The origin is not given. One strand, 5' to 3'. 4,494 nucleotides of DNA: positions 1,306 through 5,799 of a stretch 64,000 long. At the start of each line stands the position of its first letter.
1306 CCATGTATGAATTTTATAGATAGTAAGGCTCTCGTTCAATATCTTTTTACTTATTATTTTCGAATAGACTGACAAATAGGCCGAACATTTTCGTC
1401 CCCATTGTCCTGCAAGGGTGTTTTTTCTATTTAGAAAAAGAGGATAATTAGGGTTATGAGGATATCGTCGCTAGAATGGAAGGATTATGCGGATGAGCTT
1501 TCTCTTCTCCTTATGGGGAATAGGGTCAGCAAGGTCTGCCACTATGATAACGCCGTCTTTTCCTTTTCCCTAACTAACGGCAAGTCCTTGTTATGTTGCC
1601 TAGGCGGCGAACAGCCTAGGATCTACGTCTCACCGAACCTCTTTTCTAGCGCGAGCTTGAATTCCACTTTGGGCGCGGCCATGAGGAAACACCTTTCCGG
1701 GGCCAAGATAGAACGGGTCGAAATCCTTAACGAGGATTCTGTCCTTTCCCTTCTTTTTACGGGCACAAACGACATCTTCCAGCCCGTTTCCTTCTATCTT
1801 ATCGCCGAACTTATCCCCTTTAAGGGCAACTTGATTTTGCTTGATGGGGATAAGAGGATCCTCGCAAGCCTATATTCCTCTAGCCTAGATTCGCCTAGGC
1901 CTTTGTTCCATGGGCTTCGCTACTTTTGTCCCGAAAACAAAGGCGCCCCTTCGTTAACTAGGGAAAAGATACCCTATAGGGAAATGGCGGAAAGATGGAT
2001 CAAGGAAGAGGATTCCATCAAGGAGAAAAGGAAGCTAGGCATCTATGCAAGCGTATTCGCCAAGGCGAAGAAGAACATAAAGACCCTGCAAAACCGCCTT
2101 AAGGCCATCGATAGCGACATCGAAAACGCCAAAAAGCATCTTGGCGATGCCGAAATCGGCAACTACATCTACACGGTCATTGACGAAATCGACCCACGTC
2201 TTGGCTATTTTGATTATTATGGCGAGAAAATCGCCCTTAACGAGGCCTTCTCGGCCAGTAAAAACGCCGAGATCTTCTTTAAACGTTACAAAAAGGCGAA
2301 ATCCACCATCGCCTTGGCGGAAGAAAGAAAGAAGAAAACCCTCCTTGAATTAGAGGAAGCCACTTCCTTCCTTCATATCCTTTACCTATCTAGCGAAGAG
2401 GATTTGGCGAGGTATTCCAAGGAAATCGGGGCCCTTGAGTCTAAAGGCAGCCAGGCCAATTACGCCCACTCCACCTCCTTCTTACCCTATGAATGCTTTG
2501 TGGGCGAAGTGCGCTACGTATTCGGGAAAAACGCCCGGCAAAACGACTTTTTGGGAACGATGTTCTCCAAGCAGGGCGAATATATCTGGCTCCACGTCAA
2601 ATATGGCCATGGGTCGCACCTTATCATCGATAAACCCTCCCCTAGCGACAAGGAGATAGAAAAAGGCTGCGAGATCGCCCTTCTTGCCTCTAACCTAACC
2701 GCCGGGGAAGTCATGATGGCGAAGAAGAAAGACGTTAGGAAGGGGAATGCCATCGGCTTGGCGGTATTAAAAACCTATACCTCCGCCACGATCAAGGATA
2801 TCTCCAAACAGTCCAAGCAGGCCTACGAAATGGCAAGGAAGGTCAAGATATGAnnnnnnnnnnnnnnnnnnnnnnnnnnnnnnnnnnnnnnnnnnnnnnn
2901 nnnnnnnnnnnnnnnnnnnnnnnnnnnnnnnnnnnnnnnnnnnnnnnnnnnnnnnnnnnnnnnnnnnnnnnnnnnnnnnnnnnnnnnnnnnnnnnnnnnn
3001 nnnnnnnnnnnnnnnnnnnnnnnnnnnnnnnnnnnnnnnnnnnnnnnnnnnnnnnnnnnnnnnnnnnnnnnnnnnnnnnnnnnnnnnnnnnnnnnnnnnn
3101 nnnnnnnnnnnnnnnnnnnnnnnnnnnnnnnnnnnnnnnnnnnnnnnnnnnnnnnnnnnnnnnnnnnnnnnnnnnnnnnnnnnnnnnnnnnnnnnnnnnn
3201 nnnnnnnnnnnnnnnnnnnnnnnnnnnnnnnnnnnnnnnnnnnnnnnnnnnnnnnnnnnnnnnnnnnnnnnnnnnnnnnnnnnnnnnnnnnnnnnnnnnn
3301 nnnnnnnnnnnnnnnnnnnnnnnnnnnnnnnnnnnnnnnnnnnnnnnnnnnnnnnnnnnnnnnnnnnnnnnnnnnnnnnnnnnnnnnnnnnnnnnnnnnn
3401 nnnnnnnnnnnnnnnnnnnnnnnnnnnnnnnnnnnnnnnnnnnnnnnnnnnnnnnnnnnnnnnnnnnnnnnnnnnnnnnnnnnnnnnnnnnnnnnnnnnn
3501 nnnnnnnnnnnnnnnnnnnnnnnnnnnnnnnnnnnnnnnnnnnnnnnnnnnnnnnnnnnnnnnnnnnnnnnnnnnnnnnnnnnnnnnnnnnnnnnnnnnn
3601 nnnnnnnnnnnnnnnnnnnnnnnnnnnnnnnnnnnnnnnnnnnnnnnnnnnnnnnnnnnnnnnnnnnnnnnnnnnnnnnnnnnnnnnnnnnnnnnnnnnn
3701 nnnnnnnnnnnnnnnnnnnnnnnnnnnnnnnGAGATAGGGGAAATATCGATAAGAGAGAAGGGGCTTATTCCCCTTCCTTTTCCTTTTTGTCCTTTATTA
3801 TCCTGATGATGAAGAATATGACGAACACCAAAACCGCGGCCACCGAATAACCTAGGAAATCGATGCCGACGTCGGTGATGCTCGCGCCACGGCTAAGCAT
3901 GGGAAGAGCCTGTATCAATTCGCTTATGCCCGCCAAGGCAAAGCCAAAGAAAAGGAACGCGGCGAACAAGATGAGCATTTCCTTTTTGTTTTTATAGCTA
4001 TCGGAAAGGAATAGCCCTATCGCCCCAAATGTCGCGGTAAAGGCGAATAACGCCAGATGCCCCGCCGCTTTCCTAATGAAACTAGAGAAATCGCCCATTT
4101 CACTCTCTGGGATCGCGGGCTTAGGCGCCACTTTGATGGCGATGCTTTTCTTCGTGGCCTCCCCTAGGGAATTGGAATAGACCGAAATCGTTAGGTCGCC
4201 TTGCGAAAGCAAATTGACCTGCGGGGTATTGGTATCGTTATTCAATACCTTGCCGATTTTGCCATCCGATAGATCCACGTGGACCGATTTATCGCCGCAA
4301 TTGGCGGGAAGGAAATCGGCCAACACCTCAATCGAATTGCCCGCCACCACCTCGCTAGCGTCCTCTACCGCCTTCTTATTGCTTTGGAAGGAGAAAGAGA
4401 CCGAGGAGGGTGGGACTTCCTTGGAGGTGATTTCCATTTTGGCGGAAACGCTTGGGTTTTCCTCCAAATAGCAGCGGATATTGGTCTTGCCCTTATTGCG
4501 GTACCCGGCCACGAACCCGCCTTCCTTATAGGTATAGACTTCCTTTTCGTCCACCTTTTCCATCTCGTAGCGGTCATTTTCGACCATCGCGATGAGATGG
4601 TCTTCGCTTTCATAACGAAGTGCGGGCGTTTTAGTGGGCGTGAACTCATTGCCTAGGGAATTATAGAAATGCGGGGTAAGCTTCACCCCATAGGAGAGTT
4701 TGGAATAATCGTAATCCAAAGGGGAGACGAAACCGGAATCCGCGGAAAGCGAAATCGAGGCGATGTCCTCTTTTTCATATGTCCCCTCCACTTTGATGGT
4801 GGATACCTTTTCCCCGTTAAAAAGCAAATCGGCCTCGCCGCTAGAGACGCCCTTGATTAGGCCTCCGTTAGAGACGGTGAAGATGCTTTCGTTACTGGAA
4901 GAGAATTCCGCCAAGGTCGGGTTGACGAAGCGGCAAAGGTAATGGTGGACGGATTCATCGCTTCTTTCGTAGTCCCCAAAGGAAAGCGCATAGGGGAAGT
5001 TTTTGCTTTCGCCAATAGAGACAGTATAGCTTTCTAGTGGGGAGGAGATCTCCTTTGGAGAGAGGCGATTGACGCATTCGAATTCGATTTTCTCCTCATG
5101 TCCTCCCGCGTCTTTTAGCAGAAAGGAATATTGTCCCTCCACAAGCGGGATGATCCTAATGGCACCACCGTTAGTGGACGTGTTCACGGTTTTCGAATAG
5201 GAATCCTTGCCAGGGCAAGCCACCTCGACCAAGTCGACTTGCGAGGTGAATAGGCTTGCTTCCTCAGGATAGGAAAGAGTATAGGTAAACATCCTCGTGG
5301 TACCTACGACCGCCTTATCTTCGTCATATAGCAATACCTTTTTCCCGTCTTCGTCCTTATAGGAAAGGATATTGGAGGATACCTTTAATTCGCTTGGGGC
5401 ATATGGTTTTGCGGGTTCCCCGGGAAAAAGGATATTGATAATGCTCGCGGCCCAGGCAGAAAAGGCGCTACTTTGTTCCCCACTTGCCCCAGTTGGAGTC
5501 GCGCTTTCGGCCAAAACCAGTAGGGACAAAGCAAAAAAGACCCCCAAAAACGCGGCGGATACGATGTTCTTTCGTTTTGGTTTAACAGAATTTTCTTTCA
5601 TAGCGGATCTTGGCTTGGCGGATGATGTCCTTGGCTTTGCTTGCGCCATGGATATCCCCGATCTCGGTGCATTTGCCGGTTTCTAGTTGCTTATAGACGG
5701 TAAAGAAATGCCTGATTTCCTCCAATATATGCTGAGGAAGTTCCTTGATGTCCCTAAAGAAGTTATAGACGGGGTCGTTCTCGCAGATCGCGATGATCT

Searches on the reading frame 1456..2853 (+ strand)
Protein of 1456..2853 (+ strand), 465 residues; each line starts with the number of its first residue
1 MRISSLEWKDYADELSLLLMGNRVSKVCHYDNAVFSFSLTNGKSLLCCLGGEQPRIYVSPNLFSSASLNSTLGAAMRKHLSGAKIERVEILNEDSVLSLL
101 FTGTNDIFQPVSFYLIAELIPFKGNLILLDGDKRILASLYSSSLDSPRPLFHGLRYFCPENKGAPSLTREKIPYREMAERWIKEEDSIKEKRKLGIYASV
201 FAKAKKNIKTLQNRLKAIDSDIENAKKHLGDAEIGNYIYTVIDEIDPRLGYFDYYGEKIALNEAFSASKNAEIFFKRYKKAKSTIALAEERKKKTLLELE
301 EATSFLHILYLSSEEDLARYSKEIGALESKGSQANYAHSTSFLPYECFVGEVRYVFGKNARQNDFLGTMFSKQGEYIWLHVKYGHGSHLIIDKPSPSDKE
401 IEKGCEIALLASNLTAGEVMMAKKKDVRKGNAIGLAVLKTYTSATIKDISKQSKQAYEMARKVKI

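Call 81: search_protein_families(library=pfam, proteins=[window:1456-2853:+], max_evalue=0.00001)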
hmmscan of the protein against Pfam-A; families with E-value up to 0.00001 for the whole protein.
window:1456-2853:+ (465 aa): 1 family
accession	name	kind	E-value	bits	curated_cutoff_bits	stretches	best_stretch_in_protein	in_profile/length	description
PF05833.16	NFACT_N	-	3.8e-31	108.8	31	2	12-180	9-182/456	NFACT N-terminal and middle domains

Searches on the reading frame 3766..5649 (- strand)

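Call 81: search_protein_families(library=pfam, proteins=[window:3766-5649:-], max_evalue=0.00001)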
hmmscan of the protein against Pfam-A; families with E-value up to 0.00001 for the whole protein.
window:3766-5649:- (627 aa): 1 family
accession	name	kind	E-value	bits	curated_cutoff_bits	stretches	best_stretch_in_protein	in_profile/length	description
PF02368.24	Big_2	-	2.4e-08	34.2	22.8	0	433-500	13-76/79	Bacterial Ig-like domain (group 2)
